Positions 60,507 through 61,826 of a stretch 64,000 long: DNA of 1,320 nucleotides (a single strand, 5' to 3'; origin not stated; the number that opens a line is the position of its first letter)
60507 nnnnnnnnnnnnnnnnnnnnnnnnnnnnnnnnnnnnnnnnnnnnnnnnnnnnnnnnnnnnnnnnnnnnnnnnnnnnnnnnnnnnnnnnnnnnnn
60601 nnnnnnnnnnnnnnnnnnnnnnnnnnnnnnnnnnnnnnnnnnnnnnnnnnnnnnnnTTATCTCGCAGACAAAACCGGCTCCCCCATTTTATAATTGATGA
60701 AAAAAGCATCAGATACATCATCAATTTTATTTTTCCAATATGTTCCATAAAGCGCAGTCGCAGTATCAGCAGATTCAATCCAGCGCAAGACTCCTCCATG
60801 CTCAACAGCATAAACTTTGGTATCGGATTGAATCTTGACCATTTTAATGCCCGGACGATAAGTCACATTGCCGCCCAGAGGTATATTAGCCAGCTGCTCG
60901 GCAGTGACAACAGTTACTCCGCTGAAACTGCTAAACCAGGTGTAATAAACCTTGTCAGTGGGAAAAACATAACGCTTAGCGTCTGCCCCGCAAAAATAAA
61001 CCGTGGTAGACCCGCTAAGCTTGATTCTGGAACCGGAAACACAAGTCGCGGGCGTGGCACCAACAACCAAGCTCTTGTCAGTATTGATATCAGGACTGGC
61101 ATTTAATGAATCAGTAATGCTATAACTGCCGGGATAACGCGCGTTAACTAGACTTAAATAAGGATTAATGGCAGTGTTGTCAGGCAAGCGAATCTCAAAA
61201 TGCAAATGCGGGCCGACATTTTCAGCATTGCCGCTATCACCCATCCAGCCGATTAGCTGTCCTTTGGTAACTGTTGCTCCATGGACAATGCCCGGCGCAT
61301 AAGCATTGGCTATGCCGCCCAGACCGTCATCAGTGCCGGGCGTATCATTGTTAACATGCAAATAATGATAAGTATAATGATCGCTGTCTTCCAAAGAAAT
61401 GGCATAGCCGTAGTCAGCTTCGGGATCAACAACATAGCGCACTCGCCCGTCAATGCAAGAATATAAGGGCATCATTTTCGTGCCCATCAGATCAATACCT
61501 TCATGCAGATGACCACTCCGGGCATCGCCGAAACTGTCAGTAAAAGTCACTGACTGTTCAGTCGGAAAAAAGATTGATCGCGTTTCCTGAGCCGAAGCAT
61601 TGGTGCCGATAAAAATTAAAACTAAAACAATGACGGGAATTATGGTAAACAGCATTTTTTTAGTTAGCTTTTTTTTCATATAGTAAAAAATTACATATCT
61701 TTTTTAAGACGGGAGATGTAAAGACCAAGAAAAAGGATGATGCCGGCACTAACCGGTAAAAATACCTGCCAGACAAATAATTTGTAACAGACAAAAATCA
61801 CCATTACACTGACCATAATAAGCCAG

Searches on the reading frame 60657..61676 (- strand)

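Call 68: search_protein_families(library=pfam, proteins=[window:60657-61676:-], max_evalue=0.00001)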
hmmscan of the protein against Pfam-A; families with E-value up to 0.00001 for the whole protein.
window:60657-61676:- (339 aa): 1 family
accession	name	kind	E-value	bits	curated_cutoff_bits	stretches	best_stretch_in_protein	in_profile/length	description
PF01551.29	Peptidase_M23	-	3.1e-16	59.8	28.7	1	131-172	58-96/96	Peptidase family M23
